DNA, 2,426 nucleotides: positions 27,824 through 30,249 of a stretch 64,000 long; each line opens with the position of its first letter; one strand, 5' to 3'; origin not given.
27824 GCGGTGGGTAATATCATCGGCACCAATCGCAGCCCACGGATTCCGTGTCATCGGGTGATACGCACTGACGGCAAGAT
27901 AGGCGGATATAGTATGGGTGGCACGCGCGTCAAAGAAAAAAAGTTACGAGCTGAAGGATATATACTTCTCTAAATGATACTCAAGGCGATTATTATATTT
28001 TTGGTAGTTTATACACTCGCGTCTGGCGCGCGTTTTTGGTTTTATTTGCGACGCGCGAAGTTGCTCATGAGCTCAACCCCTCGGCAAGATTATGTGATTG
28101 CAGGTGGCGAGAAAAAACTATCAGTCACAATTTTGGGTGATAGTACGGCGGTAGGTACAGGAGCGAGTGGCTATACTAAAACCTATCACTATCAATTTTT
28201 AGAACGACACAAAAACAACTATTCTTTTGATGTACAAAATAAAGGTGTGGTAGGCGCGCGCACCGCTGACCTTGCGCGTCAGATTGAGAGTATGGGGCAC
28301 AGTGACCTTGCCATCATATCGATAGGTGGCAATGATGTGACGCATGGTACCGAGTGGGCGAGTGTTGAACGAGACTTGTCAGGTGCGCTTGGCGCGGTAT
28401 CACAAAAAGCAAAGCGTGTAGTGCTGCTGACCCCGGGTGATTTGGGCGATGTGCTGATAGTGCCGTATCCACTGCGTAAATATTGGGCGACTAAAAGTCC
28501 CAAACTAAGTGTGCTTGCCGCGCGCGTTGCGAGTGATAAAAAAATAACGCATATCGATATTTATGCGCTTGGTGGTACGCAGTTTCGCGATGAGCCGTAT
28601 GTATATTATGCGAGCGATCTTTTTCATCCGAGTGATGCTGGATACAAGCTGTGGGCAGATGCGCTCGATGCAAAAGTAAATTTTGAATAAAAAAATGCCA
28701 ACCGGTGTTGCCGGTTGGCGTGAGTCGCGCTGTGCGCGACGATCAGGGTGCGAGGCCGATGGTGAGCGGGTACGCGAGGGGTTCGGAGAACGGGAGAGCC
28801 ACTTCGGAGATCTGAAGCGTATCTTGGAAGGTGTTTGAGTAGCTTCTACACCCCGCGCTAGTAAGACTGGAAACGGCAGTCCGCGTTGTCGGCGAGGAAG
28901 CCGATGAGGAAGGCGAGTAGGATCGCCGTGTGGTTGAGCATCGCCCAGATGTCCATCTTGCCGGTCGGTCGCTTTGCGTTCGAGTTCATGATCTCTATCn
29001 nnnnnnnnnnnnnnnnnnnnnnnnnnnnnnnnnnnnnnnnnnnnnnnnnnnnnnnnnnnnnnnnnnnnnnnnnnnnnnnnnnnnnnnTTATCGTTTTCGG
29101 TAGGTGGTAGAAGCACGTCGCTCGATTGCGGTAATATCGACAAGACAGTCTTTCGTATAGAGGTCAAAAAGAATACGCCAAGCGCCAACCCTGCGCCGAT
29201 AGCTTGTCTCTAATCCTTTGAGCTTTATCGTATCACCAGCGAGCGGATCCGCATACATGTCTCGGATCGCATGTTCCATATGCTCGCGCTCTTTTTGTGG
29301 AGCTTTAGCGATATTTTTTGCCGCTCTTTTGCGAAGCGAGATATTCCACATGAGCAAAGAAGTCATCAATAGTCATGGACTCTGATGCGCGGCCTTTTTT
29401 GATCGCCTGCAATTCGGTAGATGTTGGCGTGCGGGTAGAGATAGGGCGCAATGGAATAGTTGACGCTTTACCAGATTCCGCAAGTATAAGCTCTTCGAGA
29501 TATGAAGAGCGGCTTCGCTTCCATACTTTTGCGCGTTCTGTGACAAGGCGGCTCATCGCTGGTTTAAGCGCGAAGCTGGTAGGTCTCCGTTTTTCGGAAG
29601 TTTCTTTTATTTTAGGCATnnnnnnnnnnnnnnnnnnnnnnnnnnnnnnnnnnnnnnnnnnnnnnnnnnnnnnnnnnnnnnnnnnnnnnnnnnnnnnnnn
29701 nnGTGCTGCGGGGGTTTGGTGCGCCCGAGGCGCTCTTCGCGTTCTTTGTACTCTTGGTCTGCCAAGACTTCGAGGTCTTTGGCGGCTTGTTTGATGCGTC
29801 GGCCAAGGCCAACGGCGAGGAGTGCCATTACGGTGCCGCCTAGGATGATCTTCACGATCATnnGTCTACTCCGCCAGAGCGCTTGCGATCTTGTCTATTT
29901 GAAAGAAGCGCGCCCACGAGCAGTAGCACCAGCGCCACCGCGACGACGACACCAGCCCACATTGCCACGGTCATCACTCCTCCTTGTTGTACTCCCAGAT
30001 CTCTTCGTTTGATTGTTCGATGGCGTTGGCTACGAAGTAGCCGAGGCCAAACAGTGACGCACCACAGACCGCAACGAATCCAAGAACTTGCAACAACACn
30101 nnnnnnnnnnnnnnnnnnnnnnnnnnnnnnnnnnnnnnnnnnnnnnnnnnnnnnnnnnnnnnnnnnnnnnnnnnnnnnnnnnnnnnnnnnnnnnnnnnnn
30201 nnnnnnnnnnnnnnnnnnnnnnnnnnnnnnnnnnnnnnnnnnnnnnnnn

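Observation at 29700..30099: Three translationally coupled single-TM micro-proteins (41, 37, 53 aa) hidden below the ORF-size cutoff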

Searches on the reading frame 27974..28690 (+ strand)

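Call 7: search_protein_families(library=pfam, max_evalue=1, proteins=[window:27974-28690:+])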
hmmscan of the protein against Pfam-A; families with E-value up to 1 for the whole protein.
window:27974-28690:+ (238 aa): 5 families
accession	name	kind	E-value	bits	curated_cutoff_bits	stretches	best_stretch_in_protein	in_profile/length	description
PF13472.12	Lipase_GDSL_2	-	1.2e-22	81.7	32.9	1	53-226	1-178/178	GDSL-like Lipase/Acylhydrolase family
PF00657.28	Lipase_GDSL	-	4e-13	50.4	23.6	1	52-231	2-208/208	GDSL-like Lipase/Acylhydrolase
PF25182.1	NonGDSL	-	0.0049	16.6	80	1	46-153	25-138/220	Non-GDSL lipase-like family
PF08076.16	TetM_leader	-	0.19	11.9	25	1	187-201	13-27/28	Tetracycline resistance determinant leader peptide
PF17182.10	OSK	-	0.21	11.3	27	1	110-153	71-114/202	OSK domain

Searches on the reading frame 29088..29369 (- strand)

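Call 7: search_protein_families(library=pfam, max_evalue=1, proteins=[window:29088-29369:-])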
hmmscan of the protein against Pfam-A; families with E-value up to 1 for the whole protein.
window:29088-29369:- (93 aa): 2 families
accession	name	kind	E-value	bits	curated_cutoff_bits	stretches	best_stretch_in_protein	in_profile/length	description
PF05016.21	ParE_toxin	-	0.048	14.7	23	1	15-86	13-86/89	ParE toxin of type II toxin-antitoxin system, parDE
PF15781.12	ParE-like_toxin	-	0.096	13.1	28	1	14-47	5-38/87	ParE-like toxin of type II bacterial toxin-antitoxin system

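Call 8: search_protein_families(library=ncbifam, max_evalue=1, proteins=[window:29088-29369:-])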
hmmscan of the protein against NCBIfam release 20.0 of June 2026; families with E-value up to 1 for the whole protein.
window:29088-29369:- (93 aa): 0 families

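Call 58: search_protein_families(library=padloc, max_evalue=1, proteins=[window:29088-29369:-])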
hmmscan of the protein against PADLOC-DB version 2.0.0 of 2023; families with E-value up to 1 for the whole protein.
window:29088-29369:- (93 aa): 0 families

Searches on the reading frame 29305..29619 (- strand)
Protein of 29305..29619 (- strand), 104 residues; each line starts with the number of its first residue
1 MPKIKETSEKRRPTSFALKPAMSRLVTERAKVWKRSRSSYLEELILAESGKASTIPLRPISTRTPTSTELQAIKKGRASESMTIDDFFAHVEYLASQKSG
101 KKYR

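Call 7: search_protein_families(library=pfam, max_evalue=1, proteins=[window:29305-29619:-])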
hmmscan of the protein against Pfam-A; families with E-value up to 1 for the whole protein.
window:29305-29619:- (104 aa): 1 family
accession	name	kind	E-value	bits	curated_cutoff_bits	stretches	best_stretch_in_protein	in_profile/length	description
PF06470.18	SMC_hinge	-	0.14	13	22.5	1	15-90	23-94/116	SMC proteins Flexible Hinge Domain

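Call 8: search_protein_families(library=ncbifam, max_evalue=1, proteins=[window:29305-29619:-])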
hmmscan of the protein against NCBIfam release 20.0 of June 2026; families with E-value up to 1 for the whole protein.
window:29305-29619:- (104 aa): 0 families

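Call 58: search_protein_families(library=padloc, max_evalue=1, proteins=[window:29305-29619:-])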
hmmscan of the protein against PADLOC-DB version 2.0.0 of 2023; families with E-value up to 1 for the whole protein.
window:29305-29619:- (104 aa): 0 families

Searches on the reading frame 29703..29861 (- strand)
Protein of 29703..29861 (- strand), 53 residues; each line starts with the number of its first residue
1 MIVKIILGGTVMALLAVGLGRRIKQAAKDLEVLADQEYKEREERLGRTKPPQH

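Call 7: search_protein_families(library=pfam, max_evalue=1, proteins=[window:29703-29861:-])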
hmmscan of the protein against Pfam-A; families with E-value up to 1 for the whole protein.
seq(53 aa): 0 families

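Call 8: search_protein_families(library=ncbifam, max_evalue=1, proteins=[window:29703-29861:-])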
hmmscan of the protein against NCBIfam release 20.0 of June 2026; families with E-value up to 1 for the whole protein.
seq(53 aa): 1 family
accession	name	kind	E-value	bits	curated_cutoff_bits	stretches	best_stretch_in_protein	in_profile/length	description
TIGR03726.1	strep_RK_lipo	domain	0.21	11.4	20.85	1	5-20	15-27/34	putative cross-wall-targeting lipoprotein signal domain-containing protein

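Call 9: find_encoding_contigs(protein=window:29703-29861:-, flank=6000, max_places=10)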
Protein seq(53 aa) (53 aa): 8 contigs read that carry it; 5 places shown.
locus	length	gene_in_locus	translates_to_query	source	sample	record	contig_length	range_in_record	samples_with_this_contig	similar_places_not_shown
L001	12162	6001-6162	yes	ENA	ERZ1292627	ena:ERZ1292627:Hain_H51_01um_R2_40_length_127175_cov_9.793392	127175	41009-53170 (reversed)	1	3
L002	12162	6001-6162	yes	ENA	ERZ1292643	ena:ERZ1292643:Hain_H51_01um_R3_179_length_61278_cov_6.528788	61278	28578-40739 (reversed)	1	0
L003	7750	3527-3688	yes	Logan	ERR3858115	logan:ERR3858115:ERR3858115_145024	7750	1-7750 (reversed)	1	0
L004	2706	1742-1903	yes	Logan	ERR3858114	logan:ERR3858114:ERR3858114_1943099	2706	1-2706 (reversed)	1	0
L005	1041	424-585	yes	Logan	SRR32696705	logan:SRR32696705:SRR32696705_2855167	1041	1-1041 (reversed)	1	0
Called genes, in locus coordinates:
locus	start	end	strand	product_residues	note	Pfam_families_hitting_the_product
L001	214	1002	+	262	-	PF02673:BacA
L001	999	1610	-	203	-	PF09335:VTT_dom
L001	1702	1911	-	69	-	PF23477:zf_Tbcl_2 (faint)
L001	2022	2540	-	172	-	-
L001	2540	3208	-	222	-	PF11303:DUF3105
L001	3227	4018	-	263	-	PF12705:PDDEXK_1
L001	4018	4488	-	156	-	PF00578:AhpC-TSA, PF08534:Redoxin, PF13911:AhpC-TSA_2 (weak)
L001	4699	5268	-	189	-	PF00717:Peptidase_S24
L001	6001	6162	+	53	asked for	-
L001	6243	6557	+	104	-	-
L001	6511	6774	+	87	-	-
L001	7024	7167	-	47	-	-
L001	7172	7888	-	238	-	PF00657:Lipase_GDSL, PF13472:Lipase_GDSL_2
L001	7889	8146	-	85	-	PF01035:DNA_binding_1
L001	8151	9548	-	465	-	PF00883:Peptidase_M17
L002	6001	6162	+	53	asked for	-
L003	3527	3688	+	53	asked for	-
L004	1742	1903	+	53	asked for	-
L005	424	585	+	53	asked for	-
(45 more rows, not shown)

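Call 12: find_homologous_proteins(query=window:29703-29861:-, max_evalue=10)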
Query seq(53 aa) (53 aa): 1 proteins with E <= 10 among 1 candidates.
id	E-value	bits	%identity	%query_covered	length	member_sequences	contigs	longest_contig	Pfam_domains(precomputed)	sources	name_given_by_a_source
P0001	6.8e-24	99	98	96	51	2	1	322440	-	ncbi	ncbi:MAG: hypothetical protein AAB417_02380 [Patescibacteria group bacterium]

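Call 19: find_encoding_contigs(protein=P0001, flank=10000, max_places=10)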
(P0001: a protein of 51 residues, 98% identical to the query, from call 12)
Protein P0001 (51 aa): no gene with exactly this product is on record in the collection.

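Call 23: search_protein_representatives(protein=window:29703-29861:-)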
Query: 53 residues. Proteins with E-value up to 0.001 (for the whole library): 3; up to 1e-10: 1; up to 1e-30: 0. The best 3 are listed.
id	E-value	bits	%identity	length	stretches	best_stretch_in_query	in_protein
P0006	2.2e-15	71.1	69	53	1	1-52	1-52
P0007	8.4e-06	41.4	44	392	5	13-31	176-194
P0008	1.6e-04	37.5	46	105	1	3-52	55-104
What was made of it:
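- Tried and rejected: An exhaustive HMMER search of 1.84 billion representatives with C gave three hits (call 23).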

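Call 32: find_related_loci(query=A2, collection=metagenome_contigs, flank=4000)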
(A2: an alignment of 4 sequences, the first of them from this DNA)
Query A2 (53 aa) in metagenome_contigs; peptide patterns used: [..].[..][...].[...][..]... (x = any residue, [..] = any of these).
139 stretches matched a pattern; 1 encode a relative of the query (tblastn E <= 1e-3); 1 distinct loci.
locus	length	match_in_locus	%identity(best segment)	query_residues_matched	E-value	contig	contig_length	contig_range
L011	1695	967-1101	43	3-53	1e-8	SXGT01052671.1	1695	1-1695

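Call 35: find_related_loci(query=A2, collection=viral_contigs, flank=5000)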
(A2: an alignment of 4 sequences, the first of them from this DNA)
Query A2 (53 aa) in viral_contigs; peptide patterns used: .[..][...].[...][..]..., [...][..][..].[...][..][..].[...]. (x = any residue, [..] = any of these).
87 stretches matched a pattern, but none encodes a relative of the query by tblastn (E <= 1e-3).

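Call 57: search_protein_families(library=phrogs, max_evalue=1, proteins=[window:29703-29861:-])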
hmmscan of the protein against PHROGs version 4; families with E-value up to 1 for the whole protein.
seq(53 aa): 0 families

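Call 58: search_protein_families(library=padloc, max_evalue=1, proteins=[window:29703-29861:-])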
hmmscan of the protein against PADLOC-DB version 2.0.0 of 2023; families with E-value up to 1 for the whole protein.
seq(53 aa): 0 families

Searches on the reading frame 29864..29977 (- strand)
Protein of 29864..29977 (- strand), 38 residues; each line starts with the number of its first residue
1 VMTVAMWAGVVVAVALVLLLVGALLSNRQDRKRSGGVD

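Call 7: search_protein_families(library=pfam, max_evalue=1, proteins=[window:29864-29977:-])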
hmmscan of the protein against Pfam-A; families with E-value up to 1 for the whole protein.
seq(38 aa): 2 families
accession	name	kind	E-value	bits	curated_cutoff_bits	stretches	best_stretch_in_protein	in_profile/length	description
PF06749.17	DUF1218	-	0.059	14.3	25.3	1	4-31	38-65/95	Protein of unknown function (DUF1218)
PF11511.13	RhodobacterPufX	-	0.42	10.7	25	1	1-23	24-46/67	Intrinsic membrane protein PufX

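Call 8: search_protein_families(library=ncbifam, max_evalue=1, proteins=[window:29864-29977:-])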
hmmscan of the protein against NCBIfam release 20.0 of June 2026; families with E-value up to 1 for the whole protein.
seq(38 aa): 0 families

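Call 11: find_encoding_contigs(protein=window:29864-29977:-, flank=6000, max_places=10)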
Protein seq(38 aa) (38 aa): no gene with exactly this product is on record in the collection.

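Call 57: search_protein_families(library=phrogs, max_evalue=1, proteins=[window:29864-29974:-])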
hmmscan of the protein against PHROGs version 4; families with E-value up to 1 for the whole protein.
seq(37 aa): 3 families
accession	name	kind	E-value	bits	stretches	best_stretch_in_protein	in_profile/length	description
phrog_1367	-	unknown function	0.0024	18.6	1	5-28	2-24/48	-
phrog_24120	-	unknown function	0.072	14.2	1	1-20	1-21/40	-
phrog_36203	-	unknown function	0.08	14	1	5-16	16-27/39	-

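Call 58: search_protein_families(library=padloc, max_evalue=1, proteins=[window:29864-29974:-])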
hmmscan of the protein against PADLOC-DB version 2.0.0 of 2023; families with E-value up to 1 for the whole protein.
seq(37 aa): 0 families

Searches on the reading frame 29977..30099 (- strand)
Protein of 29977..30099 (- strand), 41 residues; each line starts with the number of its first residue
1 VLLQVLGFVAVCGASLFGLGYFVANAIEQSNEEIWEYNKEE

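Call 7: search_protein_families(library=pfam, max_evalue=1, proteins=[window:29977-30099:-])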
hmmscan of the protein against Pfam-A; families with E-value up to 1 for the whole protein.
seq(41 aa): 1 family
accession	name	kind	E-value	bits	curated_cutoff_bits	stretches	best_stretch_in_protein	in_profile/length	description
PF20389.3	DUF6684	-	0.17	12.4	24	1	5-33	47-75/79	Family of unknown function (DUF6684)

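Call 8: search_protein_families(library=ncbifam, max_evalue=1, proteins=[window:29977-30099:-])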
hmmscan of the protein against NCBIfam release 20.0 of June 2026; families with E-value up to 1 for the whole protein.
seq(41 aa): 0 families

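Call 10: find_encoding_contigs(protein=window:29977-30099:-, flank=6000, max_places=10)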
Protein seq(41 aa) (41 aa): 3 contigs read that carry it; 3 places shown.
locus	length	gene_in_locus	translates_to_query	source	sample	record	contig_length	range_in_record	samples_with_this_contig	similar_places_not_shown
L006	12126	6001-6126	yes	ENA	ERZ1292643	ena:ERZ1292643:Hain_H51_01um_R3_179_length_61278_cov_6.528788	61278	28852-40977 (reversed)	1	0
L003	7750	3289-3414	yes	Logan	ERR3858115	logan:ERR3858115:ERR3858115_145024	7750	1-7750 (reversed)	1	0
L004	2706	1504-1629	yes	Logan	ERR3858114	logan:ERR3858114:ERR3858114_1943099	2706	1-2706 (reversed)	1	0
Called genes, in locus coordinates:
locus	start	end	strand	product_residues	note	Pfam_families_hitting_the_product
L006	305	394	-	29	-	-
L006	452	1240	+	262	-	PF02673:BacA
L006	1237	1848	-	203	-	PF09335:VTT_dom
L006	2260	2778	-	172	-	-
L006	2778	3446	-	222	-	PF11303:DUF3105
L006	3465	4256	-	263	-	PF12705:PDDEXK_1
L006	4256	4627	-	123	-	PF00578:AhpC-TSA, PF08534:Redoxin, PF13911:AhpC-TSA_2 (weak)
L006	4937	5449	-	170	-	PF00717:Peptidase_S24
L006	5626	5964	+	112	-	-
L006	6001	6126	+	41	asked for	-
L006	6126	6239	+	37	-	-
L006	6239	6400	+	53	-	-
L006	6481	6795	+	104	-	-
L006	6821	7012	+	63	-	-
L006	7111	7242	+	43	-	-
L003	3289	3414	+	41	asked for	-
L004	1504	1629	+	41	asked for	-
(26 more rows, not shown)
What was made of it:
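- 29974..30099 (-): ORF A, 41 aa (GTG start; 39-41 aa depending on start). It has an N-terminal membrane helix and an acidic tail (net -5). The conserved core is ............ It is called as a gene in ENA and Logan (call 10).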

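Call 13: find_homologous_proteins(query=window:29977-30099:-, max_evalue=10)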
Query seq(41 aa) (41 aa): 1 proteins with E <= 10 among 1 candidates.
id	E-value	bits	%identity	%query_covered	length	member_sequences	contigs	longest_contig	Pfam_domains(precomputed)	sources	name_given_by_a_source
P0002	2.8e-19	84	100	100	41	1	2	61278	-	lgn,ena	-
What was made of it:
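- No lineage and no database protein shows a fused multi-helix version (calls 12, 13, 23).
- Tried and rejected: Word-indexed searches of 5.8 billion proteins with C and A returned only self or near-identical proteins (calls 12, 13).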

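Call 33: find_related_loci(query=A3, collection=genome_contigs, flank=6000)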
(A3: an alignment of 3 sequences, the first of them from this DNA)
Query A3 (41 aa) in genome_contigs; peptide patterns used: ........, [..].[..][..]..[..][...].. (x = any residue, [..] = any of these).
41 stretches matched a pattern, but none encodes a relative of the query by tblastn (E <= 1e-3).

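Call 34: find_related_loci(query=A3, collection=viral_contigs, flank=5000)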
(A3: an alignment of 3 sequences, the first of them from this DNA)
Query A3 (41 aa) in viral_contigs; peptide patterns used: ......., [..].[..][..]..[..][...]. (x = any residue, [..] = any of these).
65 stretches matched a pattern, but none encodes a relative of the query by tblastn (E <= 1e-3).
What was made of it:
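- On Holins: There are no significant PHROG hits (call 57) and no IMG/VR relatives (calls 34, 35).
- No relatives occur in 2.9 million IMG/VR contigs (calls 34, 35).
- Tried and rejected: Two IMG/VR scans were empty (calls 34, 35).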

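Call 57: search_protein_families(library=phrogs, max_evalue=1, proteins=[window:29977-30099:-])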
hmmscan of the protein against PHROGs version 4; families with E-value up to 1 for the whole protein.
seq(41 aa): 2 families
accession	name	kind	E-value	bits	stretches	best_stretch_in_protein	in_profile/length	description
phrog_9829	-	unknown function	0.02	16.3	1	2-40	6-44/95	-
phrog_502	-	moron, auxiliary metabolic gene and host takeover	0.023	15.3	1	2-30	27-54/58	membrane protein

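Call 58: search_protein_families(library=padloc, max_evalue=1, proteins=[window:29977-30099:-])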
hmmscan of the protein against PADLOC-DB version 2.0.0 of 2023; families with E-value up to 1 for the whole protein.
seq(41 aa): 0 families

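Call 60: find_encoding_contigs(protein=P0015, flank=4000, max_places=4)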
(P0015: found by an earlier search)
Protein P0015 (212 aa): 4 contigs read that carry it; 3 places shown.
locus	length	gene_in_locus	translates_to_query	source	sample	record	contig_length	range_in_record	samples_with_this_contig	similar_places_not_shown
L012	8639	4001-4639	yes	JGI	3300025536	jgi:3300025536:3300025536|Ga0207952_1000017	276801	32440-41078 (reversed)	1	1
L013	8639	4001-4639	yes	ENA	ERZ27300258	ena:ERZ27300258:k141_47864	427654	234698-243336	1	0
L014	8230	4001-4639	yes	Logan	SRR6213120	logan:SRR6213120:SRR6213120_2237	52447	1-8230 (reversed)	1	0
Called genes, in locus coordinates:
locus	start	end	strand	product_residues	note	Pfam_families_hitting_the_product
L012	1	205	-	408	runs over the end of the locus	PF19293:CdaA_N, PF02457:DAC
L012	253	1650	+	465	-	PF00883:Peptidase_M17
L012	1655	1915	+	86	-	PF01035:DNA_binding_1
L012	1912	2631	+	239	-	PF00657:Lipase_GDSL, PF13472:Lipase_GDSL_2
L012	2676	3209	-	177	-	-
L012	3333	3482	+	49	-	-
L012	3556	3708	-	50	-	-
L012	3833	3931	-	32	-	-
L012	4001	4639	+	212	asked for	PF00717:Peptidase_S24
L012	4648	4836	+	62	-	-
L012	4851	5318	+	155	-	PF08534:Redoxin, PF00578:AhpC-TSA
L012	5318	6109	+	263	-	PF12705:PDDEXK_1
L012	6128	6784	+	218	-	PF11303:DUF3105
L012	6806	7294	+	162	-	-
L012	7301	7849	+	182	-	-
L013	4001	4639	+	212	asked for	PF00717:Peptidase_S24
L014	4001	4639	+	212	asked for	PF00717:Peptidase_S24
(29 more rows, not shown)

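Call 61: find_encoding_contigs(protein=P0012, flank=4000, max_places=4)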
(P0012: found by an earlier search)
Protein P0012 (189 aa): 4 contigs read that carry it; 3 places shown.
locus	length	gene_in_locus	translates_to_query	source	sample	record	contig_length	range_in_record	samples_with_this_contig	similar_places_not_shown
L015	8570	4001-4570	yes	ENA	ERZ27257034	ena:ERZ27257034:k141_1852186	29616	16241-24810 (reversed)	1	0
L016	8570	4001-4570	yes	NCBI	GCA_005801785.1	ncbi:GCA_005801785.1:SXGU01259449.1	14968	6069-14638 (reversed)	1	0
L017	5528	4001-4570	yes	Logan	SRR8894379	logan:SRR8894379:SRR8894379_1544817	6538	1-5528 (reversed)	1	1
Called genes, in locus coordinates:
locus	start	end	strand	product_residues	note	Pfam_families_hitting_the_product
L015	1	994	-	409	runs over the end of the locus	PF19293:CdaA_N, PF02457:DAC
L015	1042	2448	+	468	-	PF00883:Peptidase_M17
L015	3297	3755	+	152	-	-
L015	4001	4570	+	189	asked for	PF00717:Peptidase_S24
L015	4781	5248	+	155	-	PF08534:Redoxin, PF00578:AhpC-TSA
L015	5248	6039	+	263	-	PF12705:PDDEXK_1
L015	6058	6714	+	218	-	PF11303:DUF3105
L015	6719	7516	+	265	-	PF13489:Methyltransf_23, PF01209:Ubie_methyltran, PF13847:Methyltransf_31, PF08241:Methyltransf_11, PF08242:Methyltransf_12, PF13649:Methyltransf_25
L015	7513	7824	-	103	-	-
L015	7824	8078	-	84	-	-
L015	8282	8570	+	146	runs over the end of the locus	-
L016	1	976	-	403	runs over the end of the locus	PF19293:CdaA_N, PF02457:DAC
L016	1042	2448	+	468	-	PF00883:Peptidase_M17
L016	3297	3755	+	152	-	-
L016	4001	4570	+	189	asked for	PF00717:Peptidase_S24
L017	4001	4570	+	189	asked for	PF00717:Peptidase_S24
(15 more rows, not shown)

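Call 62: find_encoding_contigs(protein=P0014, flank=4000, max_places=4)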
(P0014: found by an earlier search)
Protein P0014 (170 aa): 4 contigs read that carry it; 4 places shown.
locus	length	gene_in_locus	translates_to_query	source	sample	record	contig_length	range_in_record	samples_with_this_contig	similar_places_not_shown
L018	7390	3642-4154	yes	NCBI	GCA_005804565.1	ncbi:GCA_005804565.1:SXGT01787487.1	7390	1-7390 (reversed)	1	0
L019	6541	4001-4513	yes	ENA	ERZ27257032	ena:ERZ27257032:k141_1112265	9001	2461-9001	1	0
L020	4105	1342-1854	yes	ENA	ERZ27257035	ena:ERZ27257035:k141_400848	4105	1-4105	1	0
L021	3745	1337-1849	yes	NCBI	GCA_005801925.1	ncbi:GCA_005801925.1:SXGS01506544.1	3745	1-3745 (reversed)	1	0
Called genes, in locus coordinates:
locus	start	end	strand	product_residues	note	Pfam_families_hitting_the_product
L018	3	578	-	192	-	?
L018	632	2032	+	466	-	PF00883:Peptidase_M17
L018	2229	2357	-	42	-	-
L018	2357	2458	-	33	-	-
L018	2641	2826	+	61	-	PF04149:DUF397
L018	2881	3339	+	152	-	-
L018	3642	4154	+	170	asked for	PF00717:Peptidase_S24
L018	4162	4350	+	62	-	-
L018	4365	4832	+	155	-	PF08534:Redoxin, PF00578:AhpC-TSA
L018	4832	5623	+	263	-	PF12705:PDDEXK_1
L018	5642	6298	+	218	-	PF11303:DUF3105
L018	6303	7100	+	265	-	PF13489:Methyltransf_23, PF01209:Ubie_methyltran, PF13847:Methyltransf_31, PF08241:Methyltransf_11, PF08242:Methyltransf_12, PF13649:Methyltransf_25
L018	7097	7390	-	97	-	?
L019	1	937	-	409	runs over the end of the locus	PF19293:CdaA_N, PF02457:DAC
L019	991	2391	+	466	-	PF00883:Peptidase_M17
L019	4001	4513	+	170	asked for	PF00717:Peptidase_S24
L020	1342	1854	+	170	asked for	PF00717:Peptidase_S24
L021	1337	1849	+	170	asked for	PF00717:Peptidase_S24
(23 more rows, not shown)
